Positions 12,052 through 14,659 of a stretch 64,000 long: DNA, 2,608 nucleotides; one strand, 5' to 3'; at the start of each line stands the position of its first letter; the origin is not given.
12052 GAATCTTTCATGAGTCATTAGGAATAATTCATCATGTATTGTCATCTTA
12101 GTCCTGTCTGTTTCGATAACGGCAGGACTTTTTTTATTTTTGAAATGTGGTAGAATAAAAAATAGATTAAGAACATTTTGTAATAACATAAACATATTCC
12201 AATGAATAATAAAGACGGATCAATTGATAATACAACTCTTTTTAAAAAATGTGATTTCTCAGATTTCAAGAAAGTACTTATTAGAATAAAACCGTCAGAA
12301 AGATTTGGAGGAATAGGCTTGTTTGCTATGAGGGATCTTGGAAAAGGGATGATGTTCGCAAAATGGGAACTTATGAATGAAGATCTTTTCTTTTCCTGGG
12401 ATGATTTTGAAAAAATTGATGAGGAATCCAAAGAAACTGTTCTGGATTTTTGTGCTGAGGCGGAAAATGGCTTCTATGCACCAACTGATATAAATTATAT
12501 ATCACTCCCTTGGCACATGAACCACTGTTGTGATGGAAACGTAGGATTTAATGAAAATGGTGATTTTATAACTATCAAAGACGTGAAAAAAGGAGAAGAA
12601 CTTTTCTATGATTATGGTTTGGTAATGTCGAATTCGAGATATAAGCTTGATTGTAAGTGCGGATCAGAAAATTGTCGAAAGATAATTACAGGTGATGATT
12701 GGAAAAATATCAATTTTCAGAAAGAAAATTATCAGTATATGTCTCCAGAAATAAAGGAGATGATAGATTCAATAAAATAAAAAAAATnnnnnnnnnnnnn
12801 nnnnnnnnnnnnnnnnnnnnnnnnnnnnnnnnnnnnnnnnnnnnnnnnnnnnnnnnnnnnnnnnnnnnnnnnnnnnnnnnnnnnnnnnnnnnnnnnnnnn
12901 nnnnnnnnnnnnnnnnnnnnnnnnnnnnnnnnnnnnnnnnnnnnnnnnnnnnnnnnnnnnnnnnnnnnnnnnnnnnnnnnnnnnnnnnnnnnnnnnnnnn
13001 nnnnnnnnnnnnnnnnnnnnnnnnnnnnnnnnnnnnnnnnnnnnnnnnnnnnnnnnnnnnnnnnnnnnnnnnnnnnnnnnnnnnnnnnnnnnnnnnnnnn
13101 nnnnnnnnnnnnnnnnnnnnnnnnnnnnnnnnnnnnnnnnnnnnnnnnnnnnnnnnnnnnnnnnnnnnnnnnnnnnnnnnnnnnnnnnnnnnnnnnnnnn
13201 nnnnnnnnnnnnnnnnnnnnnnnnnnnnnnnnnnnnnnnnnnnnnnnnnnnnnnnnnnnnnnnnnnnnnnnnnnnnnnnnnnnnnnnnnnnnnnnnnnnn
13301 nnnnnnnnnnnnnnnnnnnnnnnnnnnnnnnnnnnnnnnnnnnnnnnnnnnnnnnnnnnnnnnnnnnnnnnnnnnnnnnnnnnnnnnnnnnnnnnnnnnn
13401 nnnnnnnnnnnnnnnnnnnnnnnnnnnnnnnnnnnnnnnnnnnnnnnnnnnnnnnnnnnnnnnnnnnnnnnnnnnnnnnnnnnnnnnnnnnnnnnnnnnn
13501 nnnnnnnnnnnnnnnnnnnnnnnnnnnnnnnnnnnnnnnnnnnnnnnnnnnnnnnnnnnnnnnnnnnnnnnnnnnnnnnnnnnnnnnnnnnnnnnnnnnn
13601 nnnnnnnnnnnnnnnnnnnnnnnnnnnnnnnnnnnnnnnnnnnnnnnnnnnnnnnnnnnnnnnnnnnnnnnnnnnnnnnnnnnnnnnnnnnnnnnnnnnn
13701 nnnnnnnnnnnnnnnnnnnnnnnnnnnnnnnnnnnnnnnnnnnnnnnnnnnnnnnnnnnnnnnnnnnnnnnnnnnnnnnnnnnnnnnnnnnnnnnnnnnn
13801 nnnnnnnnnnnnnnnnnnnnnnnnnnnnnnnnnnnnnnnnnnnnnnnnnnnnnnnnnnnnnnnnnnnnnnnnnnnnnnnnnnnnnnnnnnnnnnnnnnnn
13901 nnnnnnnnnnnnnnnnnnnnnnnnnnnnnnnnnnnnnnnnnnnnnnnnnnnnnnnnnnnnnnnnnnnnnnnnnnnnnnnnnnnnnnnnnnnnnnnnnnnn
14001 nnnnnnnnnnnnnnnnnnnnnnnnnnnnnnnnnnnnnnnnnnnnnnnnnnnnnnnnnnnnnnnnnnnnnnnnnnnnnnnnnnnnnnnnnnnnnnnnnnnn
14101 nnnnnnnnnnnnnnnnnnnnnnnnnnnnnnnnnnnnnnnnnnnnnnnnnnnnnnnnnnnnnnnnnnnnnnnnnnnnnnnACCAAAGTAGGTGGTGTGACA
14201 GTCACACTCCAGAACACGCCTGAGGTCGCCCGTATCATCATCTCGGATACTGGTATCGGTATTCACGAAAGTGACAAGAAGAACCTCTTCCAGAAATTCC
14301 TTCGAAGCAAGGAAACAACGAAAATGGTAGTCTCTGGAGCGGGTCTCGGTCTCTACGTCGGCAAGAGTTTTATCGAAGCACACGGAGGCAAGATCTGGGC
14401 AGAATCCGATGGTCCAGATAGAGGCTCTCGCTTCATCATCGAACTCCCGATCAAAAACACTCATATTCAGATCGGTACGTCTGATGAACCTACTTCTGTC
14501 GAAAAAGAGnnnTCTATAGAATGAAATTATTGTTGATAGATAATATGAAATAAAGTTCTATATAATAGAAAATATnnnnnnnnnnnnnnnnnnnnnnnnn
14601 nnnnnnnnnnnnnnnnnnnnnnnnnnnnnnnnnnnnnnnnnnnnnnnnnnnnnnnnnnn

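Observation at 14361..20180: Histidine-kinase 3' end duplicated 5.5 kb downstream as a remnant directly upstream of the orphan REC-REC regulator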

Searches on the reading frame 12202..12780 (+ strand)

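Call 6: search_protein_families(library=pfam, proteins=[window:12202-12780:+], max_evalue=0.01)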
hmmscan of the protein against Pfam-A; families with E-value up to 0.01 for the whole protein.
window:12202-12780:+ (192 aa): 1 family
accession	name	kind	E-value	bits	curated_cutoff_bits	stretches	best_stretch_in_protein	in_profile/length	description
PF00856.33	SET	-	1.6e-08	35.3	22.4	1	37-139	1-105/105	SET domain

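Call 41: search_protein_families(library=phrogs, proteins=[window:12202-12780:+], max_evalue=0.01)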
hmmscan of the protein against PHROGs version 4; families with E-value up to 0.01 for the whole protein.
window:12202-12780:+ (192 aa): 0 families

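Call 42: search_protein_families(library=padloc, proteins=[window:12202-12780:+], max_evalue=0.01)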
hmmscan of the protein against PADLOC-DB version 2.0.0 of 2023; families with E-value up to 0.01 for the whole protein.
window:12202-12780:+ (192 aa): 0 families

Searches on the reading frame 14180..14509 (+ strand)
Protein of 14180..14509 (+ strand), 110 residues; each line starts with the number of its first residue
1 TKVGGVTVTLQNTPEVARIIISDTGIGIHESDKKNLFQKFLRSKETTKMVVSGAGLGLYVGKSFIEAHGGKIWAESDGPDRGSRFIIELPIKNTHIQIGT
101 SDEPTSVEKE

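Call 29: find_related_loci(query=A3, collection=viral_contigs, flank=10000)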
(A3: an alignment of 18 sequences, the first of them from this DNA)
Query A3 (110 aa) in viral_contigs; peptide patterns used: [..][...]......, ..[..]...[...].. (x = any residue, [..] = any of these).
133 stretches matched a pattern; 43 encode a relative of the query (tblastn E <= 1e-3); 43 distinct loci.
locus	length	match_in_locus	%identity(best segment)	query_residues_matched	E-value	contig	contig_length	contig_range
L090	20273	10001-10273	40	4-94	8e-17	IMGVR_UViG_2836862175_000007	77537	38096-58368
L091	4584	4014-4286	41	1-92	1e-16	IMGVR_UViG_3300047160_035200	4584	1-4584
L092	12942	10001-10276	40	1-91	2e-15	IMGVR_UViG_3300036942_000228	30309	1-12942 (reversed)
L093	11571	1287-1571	38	1-91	4e-14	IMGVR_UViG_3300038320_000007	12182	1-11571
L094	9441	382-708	34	1-105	1e-12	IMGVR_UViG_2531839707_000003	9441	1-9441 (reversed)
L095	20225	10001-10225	37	18-92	3e-12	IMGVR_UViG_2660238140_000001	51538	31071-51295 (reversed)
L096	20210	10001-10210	41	21-91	1e-11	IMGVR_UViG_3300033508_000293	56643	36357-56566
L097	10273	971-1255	36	1-91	1e-11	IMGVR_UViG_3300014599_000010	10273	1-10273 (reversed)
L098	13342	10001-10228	42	16-92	1e-11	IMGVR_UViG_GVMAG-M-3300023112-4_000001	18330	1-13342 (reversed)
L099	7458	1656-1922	37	4-93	4e-11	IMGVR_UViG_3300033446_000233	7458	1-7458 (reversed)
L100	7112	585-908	35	1-105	6e-10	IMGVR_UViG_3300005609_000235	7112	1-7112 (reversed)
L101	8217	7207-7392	43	21-85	6e-10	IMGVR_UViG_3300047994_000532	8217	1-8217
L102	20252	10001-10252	36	4-90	7e-10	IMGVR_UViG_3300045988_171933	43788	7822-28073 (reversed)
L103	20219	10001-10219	42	18-91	1e-9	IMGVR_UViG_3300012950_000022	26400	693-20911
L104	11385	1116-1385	33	1-91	3e-9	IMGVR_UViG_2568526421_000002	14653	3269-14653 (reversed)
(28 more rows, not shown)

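Call 30: find_related_loci(query=A3, collection=metagenome_contigs, flank=10000)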
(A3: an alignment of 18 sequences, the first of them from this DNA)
Query A3 (110 aa) in metagenome_contigs; peptide patterns used: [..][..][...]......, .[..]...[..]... (x = any residue, [..] = any of these).
600 stretches matched a pattern (row limit reached: there are more); 556 encode a relative of the query (tblastn E <= 1e-3); the best 80 are kept; 80 distinct loci.
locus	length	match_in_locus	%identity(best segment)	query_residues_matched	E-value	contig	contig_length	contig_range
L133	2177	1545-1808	55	4-91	2e-27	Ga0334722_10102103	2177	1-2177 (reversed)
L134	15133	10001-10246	54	10-92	8e-26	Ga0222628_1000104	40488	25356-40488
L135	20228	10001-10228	54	18-93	3e-24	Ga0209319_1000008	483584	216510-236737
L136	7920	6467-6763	43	4-103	7e-21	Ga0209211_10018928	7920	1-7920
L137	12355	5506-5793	42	1-96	2e-18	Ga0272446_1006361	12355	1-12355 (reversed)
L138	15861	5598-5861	42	1-89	4e-17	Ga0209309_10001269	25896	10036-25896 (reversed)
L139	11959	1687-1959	38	4-95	9e-17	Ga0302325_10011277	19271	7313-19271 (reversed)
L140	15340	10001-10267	36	4-92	1e-16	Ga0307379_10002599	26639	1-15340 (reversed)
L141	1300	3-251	46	17-101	3e-16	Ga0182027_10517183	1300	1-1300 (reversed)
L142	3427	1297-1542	44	6-90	3e-16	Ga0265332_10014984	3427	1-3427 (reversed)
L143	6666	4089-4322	43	13-91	5e-16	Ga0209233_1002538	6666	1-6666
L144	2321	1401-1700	42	3-91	7e-16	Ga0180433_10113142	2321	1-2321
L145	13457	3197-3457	38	4-91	6e-16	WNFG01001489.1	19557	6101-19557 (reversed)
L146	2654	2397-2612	42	19-91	6e-16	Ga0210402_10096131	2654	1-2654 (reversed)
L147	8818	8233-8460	44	15-91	1e-15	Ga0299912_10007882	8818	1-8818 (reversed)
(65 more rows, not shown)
